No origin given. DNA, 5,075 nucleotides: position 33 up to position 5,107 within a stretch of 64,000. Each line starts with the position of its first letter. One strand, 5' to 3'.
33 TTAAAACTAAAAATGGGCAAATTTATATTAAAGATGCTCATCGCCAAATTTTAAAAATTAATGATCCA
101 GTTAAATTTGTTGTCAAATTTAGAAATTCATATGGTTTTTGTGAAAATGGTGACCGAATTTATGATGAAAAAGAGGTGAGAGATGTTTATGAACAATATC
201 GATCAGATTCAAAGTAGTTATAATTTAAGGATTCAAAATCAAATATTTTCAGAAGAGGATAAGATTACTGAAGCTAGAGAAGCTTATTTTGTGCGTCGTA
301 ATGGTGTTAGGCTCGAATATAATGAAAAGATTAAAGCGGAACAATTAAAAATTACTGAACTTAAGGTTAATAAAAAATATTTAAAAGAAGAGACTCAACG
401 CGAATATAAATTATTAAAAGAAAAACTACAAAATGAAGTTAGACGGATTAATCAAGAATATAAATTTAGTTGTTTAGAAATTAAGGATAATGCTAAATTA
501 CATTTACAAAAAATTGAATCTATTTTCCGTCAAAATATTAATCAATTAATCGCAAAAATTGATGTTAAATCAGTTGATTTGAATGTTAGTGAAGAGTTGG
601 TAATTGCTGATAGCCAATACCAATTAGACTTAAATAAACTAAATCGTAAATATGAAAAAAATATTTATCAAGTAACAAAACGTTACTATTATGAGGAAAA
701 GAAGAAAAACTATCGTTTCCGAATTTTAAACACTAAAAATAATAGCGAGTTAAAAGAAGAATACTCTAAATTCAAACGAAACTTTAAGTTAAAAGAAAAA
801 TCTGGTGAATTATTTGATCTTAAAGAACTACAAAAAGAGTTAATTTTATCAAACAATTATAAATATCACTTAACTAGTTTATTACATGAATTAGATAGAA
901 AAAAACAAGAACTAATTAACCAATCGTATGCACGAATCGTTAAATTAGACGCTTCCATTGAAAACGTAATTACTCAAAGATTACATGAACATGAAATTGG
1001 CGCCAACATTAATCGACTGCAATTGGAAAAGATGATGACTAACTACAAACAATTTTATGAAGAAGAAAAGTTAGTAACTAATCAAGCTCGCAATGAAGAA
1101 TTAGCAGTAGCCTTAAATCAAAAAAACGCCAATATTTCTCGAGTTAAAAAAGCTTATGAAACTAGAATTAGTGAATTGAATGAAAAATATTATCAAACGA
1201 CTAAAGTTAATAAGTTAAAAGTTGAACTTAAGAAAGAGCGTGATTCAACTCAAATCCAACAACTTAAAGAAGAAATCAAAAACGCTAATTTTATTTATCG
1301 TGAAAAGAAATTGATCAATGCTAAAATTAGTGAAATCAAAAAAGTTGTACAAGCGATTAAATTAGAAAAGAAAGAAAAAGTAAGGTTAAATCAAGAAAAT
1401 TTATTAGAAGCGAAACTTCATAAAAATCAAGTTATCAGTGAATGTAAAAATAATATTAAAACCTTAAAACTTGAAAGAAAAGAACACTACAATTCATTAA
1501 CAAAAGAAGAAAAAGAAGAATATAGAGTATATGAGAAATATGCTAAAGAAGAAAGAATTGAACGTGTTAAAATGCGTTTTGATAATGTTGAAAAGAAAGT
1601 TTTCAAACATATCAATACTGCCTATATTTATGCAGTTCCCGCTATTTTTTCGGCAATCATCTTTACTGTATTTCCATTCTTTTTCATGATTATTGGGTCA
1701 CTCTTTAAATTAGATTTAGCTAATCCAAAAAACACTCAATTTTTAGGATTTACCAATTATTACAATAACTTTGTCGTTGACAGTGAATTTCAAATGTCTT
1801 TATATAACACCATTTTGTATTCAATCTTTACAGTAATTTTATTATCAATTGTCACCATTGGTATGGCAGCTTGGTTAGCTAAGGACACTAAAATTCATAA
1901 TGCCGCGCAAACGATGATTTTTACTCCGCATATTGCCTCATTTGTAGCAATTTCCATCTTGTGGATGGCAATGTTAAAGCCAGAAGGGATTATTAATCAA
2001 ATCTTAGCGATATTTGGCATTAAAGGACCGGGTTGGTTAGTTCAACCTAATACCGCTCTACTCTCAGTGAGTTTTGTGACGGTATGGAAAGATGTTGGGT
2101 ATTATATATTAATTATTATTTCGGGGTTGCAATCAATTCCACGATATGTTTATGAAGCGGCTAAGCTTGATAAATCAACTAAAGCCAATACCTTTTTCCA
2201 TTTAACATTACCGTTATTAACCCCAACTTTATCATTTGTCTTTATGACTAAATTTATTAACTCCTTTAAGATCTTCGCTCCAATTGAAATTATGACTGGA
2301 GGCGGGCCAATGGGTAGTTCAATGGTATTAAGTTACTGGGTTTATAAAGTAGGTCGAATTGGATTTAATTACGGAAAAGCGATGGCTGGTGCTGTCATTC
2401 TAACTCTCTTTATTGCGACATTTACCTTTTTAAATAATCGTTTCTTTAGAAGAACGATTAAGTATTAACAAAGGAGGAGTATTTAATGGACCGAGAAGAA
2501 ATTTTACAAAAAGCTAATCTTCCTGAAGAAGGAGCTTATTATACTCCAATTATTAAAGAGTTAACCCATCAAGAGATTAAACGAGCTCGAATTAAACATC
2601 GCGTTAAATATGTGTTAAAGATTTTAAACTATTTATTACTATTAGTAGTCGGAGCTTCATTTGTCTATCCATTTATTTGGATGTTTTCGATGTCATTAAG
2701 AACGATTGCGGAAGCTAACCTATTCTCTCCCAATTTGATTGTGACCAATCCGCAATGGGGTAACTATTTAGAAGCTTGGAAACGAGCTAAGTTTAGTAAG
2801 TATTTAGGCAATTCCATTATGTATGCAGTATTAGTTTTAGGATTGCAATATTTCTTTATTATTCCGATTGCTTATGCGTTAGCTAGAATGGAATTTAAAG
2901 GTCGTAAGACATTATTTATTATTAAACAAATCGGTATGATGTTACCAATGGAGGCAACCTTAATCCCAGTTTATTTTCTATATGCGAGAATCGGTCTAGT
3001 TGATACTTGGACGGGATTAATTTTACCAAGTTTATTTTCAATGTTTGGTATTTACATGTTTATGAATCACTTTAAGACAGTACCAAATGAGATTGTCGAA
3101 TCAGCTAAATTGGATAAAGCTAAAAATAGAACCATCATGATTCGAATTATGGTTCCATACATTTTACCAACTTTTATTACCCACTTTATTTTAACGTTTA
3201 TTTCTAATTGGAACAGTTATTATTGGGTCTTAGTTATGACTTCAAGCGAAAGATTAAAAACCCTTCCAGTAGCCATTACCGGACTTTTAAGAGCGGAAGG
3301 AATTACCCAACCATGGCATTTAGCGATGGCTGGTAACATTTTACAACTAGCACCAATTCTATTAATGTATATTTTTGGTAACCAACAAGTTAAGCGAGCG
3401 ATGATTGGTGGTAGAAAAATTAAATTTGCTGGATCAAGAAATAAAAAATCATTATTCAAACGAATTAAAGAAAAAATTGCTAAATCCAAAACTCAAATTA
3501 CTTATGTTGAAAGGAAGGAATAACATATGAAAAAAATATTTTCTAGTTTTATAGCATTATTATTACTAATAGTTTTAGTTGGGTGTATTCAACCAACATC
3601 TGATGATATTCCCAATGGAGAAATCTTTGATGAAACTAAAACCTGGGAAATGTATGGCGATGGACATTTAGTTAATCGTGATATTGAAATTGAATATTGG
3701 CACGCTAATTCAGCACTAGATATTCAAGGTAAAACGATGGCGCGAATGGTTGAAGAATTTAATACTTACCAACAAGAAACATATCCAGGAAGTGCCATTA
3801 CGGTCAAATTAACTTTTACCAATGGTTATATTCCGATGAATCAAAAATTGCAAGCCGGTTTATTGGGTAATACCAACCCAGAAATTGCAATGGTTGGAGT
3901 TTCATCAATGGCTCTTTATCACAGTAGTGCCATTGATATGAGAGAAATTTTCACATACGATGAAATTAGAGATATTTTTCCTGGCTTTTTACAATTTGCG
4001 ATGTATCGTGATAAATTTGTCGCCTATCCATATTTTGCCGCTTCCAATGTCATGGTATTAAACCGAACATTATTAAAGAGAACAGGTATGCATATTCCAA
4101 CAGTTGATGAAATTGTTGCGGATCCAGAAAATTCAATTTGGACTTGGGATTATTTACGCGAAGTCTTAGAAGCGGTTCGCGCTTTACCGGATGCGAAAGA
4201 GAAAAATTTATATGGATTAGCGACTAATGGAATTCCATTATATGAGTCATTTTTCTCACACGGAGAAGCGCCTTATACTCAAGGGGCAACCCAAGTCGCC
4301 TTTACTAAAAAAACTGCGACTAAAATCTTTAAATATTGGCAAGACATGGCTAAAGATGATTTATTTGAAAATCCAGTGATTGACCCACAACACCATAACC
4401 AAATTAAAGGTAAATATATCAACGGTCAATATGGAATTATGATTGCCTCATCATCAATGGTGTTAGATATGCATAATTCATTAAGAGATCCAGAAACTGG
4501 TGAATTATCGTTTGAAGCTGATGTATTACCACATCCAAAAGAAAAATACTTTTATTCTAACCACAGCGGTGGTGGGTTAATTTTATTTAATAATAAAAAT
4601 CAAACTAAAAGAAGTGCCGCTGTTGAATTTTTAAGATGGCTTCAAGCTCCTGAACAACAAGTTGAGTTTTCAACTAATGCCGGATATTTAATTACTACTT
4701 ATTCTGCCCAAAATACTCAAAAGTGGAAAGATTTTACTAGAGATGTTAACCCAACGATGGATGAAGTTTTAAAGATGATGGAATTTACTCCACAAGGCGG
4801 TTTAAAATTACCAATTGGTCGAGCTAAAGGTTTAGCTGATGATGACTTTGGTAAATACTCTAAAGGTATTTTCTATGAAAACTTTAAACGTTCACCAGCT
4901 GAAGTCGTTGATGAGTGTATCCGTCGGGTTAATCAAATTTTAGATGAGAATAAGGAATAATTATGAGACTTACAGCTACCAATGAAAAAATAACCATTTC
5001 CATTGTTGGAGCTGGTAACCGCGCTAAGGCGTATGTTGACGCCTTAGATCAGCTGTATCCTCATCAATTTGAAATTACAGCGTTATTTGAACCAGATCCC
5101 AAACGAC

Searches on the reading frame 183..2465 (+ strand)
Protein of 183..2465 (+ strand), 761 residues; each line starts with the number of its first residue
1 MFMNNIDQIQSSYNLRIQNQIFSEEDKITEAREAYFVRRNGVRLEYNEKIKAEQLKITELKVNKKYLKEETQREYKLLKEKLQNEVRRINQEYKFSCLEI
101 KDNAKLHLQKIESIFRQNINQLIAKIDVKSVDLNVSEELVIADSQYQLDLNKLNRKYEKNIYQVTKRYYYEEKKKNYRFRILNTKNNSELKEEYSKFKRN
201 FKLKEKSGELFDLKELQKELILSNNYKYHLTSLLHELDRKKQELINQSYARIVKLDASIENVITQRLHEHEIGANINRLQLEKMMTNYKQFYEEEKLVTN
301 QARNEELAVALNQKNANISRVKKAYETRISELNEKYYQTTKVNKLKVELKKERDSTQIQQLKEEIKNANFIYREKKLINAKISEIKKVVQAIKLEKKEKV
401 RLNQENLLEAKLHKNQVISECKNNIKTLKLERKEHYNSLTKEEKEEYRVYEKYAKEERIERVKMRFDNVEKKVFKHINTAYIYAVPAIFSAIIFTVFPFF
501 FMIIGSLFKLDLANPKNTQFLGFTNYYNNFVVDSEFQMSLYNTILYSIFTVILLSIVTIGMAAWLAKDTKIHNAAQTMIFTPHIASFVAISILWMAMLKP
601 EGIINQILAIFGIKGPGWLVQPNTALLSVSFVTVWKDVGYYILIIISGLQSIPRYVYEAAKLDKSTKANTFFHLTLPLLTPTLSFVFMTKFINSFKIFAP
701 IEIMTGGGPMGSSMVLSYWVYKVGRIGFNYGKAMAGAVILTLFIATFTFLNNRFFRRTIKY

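Call 50: search_protein_families(library=pfam, proteins=[window:183-2465:+], max_evalue=0.00001)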
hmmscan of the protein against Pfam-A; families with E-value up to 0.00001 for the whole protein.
window:183-2465:+ (761 aa): 1 family
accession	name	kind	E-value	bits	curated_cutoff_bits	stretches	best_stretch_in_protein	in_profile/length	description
PF00528.27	BPD_transp_1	-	6.3e-14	52.6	26.4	1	571-759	11-183/184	Binding-protein-dependent transport system inner membrane component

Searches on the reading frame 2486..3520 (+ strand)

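Call 50: search_protein_families(library=pfam, proteins=[window:2486-3520:+], max_evalue=0.00001)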
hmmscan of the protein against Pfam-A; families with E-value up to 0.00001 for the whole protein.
window:2486-3520:+ (345 aa): 1 family
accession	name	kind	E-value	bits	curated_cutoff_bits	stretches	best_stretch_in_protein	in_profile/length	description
PF00528.27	BPD_transp_1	-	1.9e-13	51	26.4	1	126-280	2-156/184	Binding-protein-dependent transport system inner membrane component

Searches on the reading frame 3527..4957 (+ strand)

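Call 50: search_protein_families(library=pfam, proteins=[window:3527-4957:+], max_evalue=0.00001)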
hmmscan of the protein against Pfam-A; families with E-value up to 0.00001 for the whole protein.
window:3527-4957:+ (477 aa): 2 families
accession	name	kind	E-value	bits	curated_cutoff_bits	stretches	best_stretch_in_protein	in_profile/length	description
PF13416.11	SBP_bac_8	-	7.2e-22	78.9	27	1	77-402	5-273/279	Bacterial extracellular solute-binding protein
PF01547.30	SBP_bac_1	-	1.8e-16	61.4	26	1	68-378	7-306/307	Bacterial extracellular solute-binding protein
